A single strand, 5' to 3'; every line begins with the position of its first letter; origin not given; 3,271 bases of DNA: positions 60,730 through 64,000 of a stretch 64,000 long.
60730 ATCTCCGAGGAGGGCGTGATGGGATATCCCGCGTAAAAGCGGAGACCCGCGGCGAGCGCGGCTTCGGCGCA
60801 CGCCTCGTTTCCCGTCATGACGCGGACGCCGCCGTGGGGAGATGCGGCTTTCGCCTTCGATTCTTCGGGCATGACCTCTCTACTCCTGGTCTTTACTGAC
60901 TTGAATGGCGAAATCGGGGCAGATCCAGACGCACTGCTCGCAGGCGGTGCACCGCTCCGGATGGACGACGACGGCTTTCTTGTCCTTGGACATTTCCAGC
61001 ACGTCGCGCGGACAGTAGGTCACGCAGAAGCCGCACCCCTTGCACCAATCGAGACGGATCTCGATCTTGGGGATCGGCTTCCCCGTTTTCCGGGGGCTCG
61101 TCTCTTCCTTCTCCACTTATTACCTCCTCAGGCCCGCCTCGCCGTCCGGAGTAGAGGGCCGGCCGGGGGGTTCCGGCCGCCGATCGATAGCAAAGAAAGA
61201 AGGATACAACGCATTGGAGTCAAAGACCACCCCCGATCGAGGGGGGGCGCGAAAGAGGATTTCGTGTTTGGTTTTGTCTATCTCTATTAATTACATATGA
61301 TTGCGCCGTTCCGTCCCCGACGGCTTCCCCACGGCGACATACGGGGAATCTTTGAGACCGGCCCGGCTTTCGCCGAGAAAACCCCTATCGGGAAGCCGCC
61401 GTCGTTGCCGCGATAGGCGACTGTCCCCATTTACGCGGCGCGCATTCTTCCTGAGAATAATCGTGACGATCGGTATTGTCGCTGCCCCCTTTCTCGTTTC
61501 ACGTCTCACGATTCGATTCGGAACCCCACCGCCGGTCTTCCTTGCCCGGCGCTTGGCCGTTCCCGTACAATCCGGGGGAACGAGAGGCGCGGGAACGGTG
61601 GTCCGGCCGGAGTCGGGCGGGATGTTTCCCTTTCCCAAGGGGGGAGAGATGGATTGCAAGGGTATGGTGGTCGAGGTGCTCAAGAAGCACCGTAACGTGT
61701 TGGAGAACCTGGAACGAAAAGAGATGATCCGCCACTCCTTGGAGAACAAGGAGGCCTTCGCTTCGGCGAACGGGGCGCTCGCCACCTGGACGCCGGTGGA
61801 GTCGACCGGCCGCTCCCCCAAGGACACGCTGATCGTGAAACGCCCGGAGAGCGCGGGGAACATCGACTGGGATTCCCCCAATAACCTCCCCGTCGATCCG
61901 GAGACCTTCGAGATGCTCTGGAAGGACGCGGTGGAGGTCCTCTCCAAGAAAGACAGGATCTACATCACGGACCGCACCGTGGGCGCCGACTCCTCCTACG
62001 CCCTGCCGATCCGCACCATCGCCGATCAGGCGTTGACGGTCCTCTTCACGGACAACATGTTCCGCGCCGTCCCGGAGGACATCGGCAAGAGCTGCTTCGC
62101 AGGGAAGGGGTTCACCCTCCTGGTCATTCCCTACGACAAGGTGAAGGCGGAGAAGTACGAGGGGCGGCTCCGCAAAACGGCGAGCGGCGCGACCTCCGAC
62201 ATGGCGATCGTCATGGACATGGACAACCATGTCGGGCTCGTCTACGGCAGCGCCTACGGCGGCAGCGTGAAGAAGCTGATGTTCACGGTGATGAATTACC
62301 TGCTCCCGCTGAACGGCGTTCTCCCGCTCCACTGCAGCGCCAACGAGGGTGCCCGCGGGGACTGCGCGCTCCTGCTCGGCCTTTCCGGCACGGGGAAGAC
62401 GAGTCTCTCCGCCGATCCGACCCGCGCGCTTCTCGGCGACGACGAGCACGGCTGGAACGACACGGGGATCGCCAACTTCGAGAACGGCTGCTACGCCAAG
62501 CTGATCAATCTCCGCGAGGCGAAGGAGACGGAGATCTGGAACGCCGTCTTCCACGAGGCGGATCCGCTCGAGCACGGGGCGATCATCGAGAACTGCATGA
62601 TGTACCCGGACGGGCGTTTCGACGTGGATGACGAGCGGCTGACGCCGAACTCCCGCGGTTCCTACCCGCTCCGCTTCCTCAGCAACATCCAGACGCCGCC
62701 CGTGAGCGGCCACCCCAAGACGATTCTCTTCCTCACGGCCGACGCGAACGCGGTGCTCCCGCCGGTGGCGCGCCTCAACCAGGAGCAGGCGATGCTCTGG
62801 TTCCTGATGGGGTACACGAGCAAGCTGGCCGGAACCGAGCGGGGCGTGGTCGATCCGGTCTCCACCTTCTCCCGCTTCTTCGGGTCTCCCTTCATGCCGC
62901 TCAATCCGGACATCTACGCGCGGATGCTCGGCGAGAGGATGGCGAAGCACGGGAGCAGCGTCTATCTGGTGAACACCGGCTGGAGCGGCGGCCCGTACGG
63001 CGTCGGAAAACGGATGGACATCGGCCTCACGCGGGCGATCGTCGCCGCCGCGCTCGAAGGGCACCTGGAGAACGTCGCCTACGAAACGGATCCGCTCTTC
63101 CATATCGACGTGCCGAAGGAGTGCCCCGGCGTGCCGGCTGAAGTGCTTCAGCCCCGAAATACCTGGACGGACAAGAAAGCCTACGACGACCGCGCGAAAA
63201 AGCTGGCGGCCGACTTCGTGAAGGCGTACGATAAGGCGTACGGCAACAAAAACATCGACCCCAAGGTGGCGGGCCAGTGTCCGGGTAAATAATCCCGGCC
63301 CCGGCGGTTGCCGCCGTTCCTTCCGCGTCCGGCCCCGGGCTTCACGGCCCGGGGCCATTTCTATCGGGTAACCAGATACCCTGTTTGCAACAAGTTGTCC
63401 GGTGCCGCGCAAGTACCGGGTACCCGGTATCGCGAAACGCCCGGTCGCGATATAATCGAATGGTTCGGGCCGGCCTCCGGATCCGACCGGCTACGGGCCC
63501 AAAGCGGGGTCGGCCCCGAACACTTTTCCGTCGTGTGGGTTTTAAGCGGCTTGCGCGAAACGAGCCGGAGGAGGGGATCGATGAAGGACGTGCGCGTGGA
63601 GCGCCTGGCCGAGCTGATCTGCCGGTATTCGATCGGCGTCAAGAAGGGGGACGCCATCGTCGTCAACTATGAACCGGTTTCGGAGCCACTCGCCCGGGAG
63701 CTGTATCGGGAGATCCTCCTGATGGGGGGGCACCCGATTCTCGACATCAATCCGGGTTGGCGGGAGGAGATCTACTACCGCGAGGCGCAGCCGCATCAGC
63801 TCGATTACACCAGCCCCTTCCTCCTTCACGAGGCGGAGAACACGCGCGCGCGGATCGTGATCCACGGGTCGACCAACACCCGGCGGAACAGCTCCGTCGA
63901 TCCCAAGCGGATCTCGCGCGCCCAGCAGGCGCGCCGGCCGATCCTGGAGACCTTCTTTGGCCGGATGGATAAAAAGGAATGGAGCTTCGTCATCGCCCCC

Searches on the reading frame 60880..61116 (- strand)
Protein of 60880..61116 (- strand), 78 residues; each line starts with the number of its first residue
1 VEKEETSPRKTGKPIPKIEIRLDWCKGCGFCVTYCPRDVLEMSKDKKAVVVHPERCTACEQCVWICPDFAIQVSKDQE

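Call 51: search_protein_families(library=pfam, proteins=[window:60880-61116:-], max_evalue=0.001)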
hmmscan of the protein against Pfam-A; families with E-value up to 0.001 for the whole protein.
window:60880-61116:- (78 aa): 13 families
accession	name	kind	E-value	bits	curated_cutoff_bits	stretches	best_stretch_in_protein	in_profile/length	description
PF00037.32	Fer4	-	1.1e-13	50.8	21.1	2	49-71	1-23/24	4Fe-4S binding domain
PF14697.11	Fer4_21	-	2.7e-11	43.8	35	2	20-71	3-57/59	4Fe-4S dicluster domain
PF12838.12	Fer4_7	-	7.6e-11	42.8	27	1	25-67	2-49/52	4Fe-4S dicluster domain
PF12797.12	Fer4_2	-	8.3e-10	38.4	24.5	2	17-36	2-21/22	4Fe-4S binding domain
PF13237.11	Fer4_10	-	1.6e-09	37.9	25.5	1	18-67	2-53/53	4Fe-4S dicluster domain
PF12837.12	Fer4_6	-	3.2e-09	36.8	25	2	18-40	2-24/24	4Fe-4S binding domain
PF13187.11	Fer4_9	-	3.6e-08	33.7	27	1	25-69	2-50/52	4Fe-4S dicluster domain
PF12800.12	Fer4_4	-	2.3e-07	31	24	1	23-37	2-16/17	4Fe-4S binding domain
PF13484.11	Fer4_16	-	4.7e-07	30.9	30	0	25-39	2-16/66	4Fe-4S double cluster binding domain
PF25160.1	LdpA_Fe-S-bd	-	2.7e-06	27.5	27.6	0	18-43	21-46/49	LdpA Fe-S cluster-binding domain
PF13183.11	Fer4_8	-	1.5e-05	25.9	27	0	18-39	47-68/68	4Fe-4S dicluster domain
PF13370.11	Fer4_13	-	3.1e-05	25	24.5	0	24-53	5-33/58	4Fe-4S single cluster domain of Ferredoxin I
PF13459.11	Fer4_15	-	0.00042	21.4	22.4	0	22-51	5-33/66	4Fe-4S single cluster domain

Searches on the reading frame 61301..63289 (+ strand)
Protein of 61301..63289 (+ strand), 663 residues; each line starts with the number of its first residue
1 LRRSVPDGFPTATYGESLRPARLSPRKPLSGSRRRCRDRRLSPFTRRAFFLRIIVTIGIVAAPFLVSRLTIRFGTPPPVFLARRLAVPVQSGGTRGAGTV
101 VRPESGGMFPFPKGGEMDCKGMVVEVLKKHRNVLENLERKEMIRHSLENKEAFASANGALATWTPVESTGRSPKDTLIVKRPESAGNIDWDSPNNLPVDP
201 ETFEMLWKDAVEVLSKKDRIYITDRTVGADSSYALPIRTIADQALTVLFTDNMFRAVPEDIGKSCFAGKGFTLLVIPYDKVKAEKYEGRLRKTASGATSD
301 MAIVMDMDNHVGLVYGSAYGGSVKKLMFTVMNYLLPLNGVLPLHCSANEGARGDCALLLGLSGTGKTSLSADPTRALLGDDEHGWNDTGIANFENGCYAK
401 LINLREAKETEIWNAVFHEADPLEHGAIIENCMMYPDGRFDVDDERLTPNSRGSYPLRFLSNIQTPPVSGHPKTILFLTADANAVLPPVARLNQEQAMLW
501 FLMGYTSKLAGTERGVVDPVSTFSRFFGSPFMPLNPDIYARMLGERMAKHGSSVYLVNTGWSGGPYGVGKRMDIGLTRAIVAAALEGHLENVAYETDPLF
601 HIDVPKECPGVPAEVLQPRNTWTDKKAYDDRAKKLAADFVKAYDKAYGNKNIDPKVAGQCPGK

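Call 52: find_homologous_proteins(query=window:61301-63289:+, max_evalue=1e-100)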
Query window:61301-63289:+ (663 aa): 7582 proteins with E <= 1e-100 among 8000 candidates; the best 120 are listed.
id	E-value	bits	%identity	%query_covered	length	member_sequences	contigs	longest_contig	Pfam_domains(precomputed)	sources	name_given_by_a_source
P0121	0.0e+0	1272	100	83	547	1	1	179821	PF01293.26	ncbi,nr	ncbi:MAG: phosphoenolpyruvate carboxykinase (ATP) [Candidatus Eisenbacteria bacterium]|nr:phosphoeno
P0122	1.5e-294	997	77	83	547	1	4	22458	PF01293.26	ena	-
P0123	3.3e-280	949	74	82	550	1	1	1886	PF01293.26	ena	-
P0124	3.6e-280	949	74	81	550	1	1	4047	PF01293.26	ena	-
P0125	1.6e-279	947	74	82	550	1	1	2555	PF01293.26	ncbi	-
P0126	1.5e-278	944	72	83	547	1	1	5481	PF01293.26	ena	-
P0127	4.1e-278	942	73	82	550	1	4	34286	PF01293.26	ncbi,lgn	ncbi:MAG: phosphoenolpyruvate carboxykinase (ATP) [Anaerolineae bacterium]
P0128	5.3e-278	942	73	82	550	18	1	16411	PF01293.26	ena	-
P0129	7.3e-278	942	73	82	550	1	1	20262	PF01293.26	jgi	-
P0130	3.4e-277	939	72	81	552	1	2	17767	PF01293.26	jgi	jgi:phosphoenolpyruvate carboxykinase (ATP)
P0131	1.3e-276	937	74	81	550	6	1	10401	PF01293.26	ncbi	-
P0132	4.2e-276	936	73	81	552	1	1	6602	PF01293.26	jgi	jgi:phosphoenolpyruvate carboxykinase (ATP)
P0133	7.5e-276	935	73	83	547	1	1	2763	PF01293.26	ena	-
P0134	1.2e-275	934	73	82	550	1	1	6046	PF01293.26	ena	-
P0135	2.2e-275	933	74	81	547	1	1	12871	PF01293.26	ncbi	-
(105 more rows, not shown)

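Call 53: find_encoding_contigs(protein=P0122, flank=10000, max_places=4)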
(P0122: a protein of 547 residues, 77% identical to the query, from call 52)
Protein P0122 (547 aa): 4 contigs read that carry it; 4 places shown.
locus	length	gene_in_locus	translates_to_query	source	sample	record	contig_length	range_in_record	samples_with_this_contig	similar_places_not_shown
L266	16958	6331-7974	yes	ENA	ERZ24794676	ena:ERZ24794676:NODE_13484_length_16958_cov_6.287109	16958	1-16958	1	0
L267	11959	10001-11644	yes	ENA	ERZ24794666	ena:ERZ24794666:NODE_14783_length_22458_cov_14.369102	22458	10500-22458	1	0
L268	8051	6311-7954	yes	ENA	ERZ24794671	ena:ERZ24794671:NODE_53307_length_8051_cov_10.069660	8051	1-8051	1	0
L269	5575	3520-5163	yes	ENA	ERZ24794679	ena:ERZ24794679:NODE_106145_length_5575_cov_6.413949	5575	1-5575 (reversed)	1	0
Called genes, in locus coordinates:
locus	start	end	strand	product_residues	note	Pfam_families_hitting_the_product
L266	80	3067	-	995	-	PF08335:GlnD_UR_UTase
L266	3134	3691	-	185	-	PF01558:POR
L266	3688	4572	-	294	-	PF02775:TPP_enzyme_C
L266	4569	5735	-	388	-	PF01855:POR_N, PF17147:PFOR_II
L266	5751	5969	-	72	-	PF25160:LdpA_Fe-S-bd (faint), PF13237:Fer4_10, PF00037:Fer4 (weak), PF12838:Fer4_7, PF13187:Fer4_9, PF12797:Fer4_2 (weak), PF00037:Fer4, PF12837:Fer4_6 (weak), +4 more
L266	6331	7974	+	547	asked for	PF01293:PEPCK_ATP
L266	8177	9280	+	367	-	PF02073:Peptidase_M29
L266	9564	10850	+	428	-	PF00285:Citrate_synt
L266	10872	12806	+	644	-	PF00330:Aconitase, PF00694:Aconitase_C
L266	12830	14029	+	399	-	PF00180:Iso_dh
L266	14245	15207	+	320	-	PF01592:NifU_N, PF04324:Fer2_BFD, PF01106:NifU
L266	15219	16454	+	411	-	PF00155:Aminotran_1_2 (faint), PF00266:Aminotran_5, PF01212:Beta_elim_lyase (faint)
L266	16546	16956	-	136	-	?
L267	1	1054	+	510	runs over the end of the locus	PF01875:Memo, PF01871:AMMECR1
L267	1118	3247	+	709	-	PF01564:Spermine_synth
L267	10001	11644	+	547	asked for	PF01293:PEPCK_ATP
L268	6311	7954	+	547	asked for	PF01293:PEPCK_ATP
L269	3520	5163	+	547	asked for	PF01293:PEPCK_ATP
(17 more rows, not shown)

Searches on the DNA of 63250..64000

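Call 45: search_rna_families(source=window, start=63250, end=64000, threshold=evalue, max_evalue=5)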
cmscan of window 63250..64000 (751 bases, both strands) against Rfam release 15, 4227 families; matches with E-value up to 5: 3.
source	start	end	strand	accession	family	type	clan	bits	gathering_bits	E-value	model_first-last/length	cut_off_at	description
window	63329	63365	+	RF01340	CRISPR-DR29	Gene; CRISPR;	-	15.4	39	4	1-37/37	no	CRISPR RNA direct repeat element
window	63253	63357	+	RF01867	CC2171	Gene; sRNA;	-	15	75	0.93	1-159/159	no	caulobacter sRNA CC2171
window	63333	63374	+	RF02401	ClpQY_promoter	Cis-reg;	-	13.3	42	3.4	1-42/57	no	ClpQY promoter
